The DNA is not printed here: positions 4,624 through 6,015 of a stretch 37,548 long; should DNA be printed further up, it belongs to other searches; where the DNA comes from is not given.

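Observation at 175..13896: TRAP-fed corrinoid demethylation system hard-wired to a complete THF C1-oxidation branch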

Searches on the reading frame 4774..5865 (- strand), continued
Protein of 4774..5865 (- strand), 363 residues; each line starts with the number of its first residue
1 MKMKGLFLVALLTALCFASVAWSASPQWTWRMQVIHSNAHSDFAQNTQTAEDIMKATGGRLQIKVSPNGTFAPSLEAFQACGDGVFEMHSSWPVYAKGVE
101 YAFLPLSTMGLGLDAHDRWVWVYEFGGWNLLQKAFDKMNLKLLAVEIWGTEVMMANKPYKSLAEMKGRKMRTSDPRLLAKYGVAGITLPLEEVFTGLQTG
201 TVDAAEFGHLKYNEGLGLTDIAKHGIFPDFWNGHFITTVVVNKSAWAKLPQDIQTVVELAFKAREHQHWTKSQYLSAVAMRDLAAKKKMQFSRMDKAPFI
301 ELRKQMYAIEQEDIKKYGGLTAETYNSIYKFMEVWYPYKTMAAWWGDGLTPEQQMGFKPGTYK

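Call 69: fold_search(model_id=the predicted structure, library=pdb)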
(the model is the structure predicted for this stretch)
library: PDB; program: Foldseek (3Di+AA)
matches with E <= 10: 1160; with E <= 0.001: 416
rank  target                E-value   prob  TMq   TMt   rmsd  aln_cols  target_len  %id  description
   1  2zzx_D                1.7e-25  1.00  0.77  0.85   2.7       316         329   22  Crystal Structure of a Periplasmic Substrate Binding Protein in Complex with Lactate (released 2009-08-11)
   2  2zzx_C                3.5e-25  1.00  0.77  0.85   2.8       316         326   22  Crystal Structure of a Periplasmic Substrate Binding Protein in Complex with Lactate (released 2009-08-11)
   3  2zzv_A                3.5e-25  1.00  0.77  0.84   2.8       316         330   22  Crystal Structure of a Periplasmic Substrate Binding Protein in Complex with Calcium and Lactate (released 2009-08-11)
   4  2zzx_B                4.8e-25  1.00  0.76  0.83   3.0       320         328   22  Crystal Structure of a Periplasmic Substrate Binding Protein in Complex with Lactate (released 2009-08-11)
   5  4yic_A                6.4e-25  1.00  0.78  0.82   3.1       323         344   24  CRYSTAL STRUCTURE OF A TRAP TRANSPORTER SOLUTE BINDING PROTEIN (IPR025997) FROM BORDETELLA BRONCHISEPTICA RB50 (BB0280 (released 2015-04-01)
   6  4yzz_A                4.1e-24  1.00  0.79  0.84   2.9       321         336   23  Crystal structure of a TRAP transporter solute binding protein (IPR025997) from Bordetella bronchiseptica RB50 (BB0280 (released 2015-05-20)
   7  2hzl_B                1.0e-23  1.00  0.80  0.86   3.2       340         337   20  Crystal structures of a sodium-alpha-keto acid binding subunit from a TRAP transporter in its closed forms (released 2007-04-03)
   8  5cm6_A                1.8e-23  1.00  0.75  0.82   3.4       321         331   21  CRYSTAL STRUCTURE OF A TRAP PERIPLASMIC SOLUTE BINDING PROTEIN FROM PSEUDOALTEROMONAS ATLANTICA T6c(Patl_2292, TARGET  (released 2015-07-29)
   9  7ug8_B                2.9e-23  1.00  0.78  0.85   3.1       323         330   24  Crystal structure of a solute receptor from Synechococcus CC9311 in complex with alpha-ketovaleric and calcium (released 2023-04-19)
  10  4pe3                  3.7e-23  1.00  0.65  0.74   4.5       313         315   22  CRYSTAL STRUCTURE OF A TRAP PERIPLASMIC SOLUTE BINDING PROTEIN FROM RHODOBACTER SPHAEROIDES (Rsph17029_3620, TARGET EFI- (released 2014-05-14)
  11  4yic_B                4.7e-23  1.00  0.78  0.82   3.0       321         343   23  CRYSTAL STRUCTURE OF A TRAP TRANSPORTER SOLUTE BINDING PROTEIN (IPR025997) FROM BORDETELLA BRONCHISEPTICA RB50 (BB0280 (released 2015-04-01)
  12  7ug8_A                4.7e-23  1.00  0.78  0.85   3.9       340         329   23  Crystal structure of a solute receptor from Synechococcus CC9311 in complex with alpha-ketovaleric and calcium (released 2023-04-19)
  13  4pet_A                6.8e-23  1.00  0.76  0.83   3.4       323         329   21  CRYSTAL STRUCTURE OF A TRAP PERIPLASMIC SOLUTE BINDING PROTEIN FROM COLWELLIA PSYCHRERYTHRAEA (CPS_0129, TARGET EFI-51 (released 2014-05-14)
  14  5cm6_B                9.7e-23  1.00  0.75  0.82   3.6       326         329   20  CRYSTAL STRUCTURE OF A TRAP PERIPLASMIC SOLUTE BINDING PROTEIN FROM PSEUDOALTEROMONAS ATLANTICA T6c(Patl_2292, TARGET  (released 2015-07-29)
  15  4pet_B                2.4e-22  1.00  0.77  0.85   3.3       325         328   22  CRYSTAL STRUCTURE OF A TRAP PERIPLASMIC SOLUTE BINDING PROTEIN FROM COLWELLIA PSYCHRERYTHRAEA (CPS_0129, TARGET EFI-51 (released 2014-05-14)
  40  7nte_A                2.3e-19  1.00  0.69  0.76   4.0       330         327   17  The structure of an open conformation of the SBP TarP_Csal (released 2021-10-06)
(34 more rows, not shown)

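Call 83: find_encoding_contigs(protein=P0193, flank=8000, max_places=1)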
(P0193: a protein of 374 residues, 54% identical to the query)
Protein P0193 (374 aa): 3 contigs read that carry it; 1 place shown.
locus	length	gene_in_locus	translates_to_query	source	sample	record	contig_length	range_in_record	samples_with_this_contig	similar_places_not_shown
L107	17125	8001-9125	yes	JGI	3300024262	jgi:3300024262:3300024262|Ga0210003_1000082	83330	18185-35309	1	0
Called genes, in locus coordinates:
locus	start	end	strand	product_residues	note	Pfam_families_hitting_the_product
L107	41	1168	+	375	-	PF03480:DctP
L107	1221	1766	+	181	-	PF04290:DctQ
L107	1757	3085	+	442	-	PF06808:DctM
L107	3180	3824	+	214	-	PF02607:B12-binding_2, PF02310:B12-binding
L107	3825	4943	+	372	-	PF01208:URO-D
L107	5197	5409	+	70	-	-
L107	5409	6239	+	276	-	PF02607:B12-binding_2, PF02310:B12-binding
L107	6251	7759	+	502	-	PF06253:MTTB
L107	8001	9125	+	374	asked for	PF03480:DctP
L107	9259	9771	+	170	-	PF04290:DctQ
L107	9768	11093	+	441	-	PF06808:DctM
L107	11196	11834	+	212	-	PF02607:B12-binding_2, PF02310:B12-binding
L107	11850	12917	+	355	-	PF01208:URO-D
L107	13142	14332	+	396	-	PF03480:DctP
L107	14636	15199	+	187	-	PF04290:DctQ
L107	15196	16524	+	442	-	PF06808:DctM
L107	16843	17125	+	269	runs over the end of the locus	PF01012:ETF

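Call 84: find_encoding_contigs(protein=P0207, flank=8000, max_places=1)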
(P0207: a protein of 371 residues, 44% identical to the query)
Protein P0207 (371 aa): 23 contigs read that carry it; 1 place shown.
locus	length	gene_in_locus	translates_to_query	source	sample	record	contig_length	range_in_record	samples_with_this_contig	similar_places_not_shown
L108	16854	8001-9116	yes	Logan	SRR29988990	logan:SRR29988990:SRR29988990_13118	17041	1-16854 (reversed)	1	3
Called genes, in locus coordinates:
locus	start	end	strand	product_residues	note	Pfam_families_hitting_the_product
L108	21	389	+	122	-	PF20432:Xre-like-HTH (weak), PF01381:HTH_3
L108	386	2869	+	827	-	PF08487:VIT, PF00092:VWA, PF13519:VWA_2, PF13768:VWA_3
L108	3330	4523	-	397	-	PF02615:Ldh_2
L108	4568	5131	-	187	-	-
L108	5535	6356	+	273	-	PF01418:HTH_6, PF01380:SIS, PF13580:SIS_2 (weak)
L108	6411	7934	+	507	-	PF00370:FGGY_N, PF02782:FGGY_C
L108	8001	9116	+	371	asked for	PF03480:DctP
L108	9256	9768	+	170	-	PF04290:DctQ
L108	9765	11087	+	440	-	PF06808:DctM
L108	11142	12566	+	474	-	PF01565:FAD_binding_4, PF02913:FAD-oxidase_C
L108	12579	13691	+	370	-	PF13183:Fer4_8 (weak), PF02754:CCG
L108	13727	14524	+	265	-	PF01012:ETF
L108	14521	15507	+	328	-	PF01012:ETF, PF00766:ETF_alpha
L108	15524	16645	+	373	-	PF00465:Fe-ADH, PF13685:Fe-ADH_2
